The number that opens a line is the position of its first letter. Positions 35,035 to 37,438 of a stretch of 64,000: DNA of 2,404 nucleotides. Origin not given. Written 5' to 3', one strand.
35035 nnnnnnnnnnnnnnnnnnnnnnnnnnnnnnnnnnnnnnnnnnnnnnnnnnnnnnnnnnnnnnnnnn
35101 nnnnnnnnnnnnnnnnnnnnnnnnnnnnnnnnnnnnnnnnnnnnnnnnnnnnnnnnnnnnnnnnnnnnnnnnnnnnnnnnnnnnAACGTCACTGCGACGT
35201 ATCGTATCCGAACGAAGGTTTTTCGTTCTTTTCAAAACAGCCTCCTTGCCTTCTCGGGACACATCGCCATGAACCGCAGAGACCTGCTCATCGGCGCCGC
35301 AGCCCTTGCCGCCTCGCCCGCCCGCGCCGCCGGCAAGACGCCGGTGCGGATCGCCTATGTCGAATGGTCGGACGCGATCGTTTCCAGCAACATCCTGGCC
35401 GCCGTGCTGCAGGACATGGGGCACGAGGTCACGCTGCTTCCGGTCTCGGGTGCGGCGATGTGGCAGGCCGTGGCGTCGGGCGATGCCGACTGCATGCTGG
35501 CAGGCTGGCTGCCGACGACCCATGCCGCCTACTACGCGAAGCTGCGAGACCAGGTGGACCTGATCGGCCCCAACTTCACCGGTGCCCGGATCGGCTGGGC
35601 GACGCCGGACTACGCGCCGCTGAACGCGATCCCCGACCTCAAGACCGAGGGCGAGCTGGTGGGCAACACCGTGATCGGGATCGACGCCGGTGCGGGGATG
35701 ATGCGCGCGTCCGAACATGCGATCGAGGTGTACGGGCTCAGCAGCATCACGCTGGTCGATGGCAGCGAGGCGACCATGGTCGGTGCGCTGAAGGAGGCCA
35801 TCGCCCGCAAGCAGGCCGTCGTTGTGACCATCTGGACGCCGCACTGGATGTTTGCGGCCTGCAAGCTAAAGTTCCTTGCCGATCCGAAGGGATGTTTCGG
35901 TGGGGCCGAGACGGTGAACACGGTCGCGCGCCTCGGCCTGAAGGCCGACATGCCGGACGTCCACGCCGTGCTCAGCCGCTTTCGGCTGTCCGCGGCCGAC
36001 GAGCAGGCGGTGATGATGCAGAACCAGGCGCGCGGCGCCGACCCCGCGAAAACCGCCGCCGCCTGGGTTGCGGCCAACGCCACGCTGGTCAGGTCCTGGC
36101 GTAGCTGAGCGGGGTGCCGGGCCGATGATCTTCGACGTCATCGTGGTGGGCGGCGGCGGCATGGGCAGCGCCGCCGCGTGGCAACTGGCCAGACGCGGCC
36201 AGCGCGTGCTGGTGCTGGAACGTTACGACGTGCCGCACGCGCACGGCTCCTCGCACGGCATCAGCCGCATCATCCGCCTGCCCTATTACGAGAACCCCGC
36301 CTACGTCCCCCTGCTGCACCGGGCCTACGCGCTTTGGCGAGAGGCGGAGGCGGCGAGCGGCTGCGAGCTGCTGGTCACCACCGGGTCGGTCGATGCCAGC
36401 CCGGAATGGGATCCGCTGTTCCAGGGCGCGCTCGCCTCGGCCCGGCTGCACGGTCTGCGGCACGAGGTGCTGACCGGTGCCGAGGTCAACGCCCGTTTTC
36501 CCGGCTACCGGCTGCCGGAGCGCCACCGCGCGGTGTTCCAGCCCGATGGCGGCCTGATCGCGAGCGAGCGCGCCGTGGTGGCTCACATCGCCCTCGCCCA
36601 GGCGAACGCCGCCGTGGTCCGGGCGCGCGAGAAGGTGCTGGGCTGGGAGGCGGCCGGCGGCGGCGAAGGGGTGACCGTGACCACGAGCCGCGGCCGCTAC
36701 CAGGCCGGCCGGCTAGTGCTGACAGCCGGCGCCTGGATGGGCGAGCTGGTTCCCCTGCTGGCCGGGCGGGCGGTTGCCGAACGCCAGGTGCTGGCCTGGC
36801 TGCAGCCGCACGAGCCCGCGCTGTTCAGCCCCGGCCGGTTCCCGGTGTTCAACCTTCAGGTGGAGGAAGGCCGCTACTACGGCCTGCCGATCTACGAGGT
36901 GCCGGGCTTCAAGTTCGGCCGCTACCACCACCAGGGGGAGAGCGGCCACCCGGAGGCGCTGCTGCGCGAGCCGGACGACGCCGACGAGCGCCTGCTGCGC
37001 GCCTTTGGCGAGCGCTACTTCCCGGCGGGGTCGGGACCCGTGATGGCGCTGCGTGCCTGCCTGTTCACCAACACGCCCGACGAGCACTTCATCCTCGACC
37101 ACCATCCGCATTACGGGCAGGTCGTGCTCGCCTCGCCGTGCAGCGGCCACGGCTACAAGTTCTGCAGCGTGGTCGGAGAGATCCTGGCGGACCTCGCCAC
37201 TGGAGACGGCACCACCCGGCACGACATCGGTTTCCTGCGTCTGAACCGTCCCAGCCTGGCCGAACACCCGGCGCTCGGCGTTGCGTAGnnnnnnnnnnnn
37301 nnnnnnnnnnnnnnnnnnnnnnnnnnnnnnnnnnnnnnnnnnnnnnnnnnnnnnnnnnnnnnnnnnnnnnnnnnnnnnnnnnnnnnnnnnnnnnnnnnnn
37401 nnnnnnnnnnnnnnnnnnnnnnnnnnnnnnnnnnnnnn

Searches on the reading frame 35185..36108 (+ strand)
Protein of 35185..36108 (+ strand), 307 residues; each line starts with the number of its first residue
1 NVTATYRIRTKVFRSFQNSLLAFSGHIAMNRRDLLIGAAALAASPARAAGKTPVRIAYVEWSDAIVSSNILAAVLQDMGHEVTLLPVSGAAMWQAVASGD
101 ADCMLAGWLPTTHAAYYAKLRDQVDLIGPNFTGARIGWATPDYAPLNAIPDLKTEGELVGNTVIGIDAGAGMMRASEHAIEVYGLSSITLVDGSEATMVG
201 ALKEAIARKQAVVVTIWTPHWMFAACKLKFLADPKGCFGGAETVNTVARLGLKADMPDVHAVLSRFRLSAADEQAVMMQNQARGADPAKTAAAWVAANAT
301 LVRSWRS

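Call 8: search_protein_families(library=pfam, proteins=[window:35185-36108:+], max_evalue=0.001)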
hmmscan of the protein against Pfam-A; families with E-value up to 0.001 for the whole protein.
window:35185-36108:+ (307 aa): 1 family
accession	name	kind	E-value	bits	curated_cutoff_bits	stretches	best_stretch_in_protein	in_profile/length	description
PF04069.17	OpuAC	-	1.7e-67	228.2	21.2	1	53-296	2-256/257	Substrate binding domain of ABC-type glycine betaine transport system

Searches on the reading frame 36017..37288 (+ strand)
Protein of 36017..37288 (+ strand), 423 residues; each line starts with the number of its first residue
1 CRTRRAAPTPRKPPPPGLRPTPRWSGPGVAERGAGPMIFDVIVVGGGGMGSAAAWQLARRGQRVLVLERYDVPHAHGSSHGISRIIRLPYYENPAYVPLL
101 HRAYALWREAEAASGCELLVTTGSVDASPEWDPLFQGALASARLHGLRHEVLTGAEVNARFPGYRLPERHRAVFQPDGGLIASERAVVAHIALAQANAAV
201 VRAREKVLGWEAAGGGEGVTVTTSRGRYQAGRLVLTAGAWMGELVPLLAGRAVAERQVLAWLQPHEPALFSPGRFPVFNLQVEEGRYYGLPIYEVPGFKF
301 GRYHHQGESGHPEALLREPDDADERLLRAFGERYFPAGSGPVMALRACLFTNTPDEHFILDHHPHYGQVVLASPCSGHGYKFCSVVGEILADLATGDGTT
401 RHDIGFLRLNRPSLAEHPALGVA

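Call 8: search_protein_families(library=pfam, proteins=[window:36017-37288:+], max_evalue=0.001)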
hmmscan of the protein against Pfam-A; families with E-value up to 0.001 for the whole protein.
window:36017-37288:+ (423 aa): 8 families
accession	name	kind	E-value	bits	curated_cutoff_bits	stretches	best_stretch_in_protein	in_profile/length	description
PF01266.30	DAO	-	1.5e-49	169.9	27.9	1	40-393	1-353/353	FAD dependent oxidoreductase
PF12831.13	FAD_oxidored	-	9.5e-07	28.9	27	1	40-73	1-34/416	FAD dependent oxidoreductase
PF13450.12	NAD_binding_8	-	3.7e-06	27.6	21.9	1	43-73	1-31/68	NAD(P)-binding Rossmann-like domain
PF01494.25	FAD_binding_3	-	8.9e-06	25.6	22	1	40-83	3-46/349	FAD binding domain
PF01134.28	GIDA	-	1.8e-05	24.4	22.1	1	40-90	1-40/391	Glucose inhibited division protein A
PF00890.30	FAD_binding_2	-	0.00021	21.1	20.4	1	40-76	1-39/414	FAD binding domain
PF03486.20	HI0933_like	-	0.00022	21.2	50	0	40-70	2-32/244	HI0933-like protein Rossmann domain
PF13738.12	Pyr_redox_3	-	0.00076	19.2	30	0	42-70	1-30/305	Pyridine nucleotide-disulphide oxidoreductase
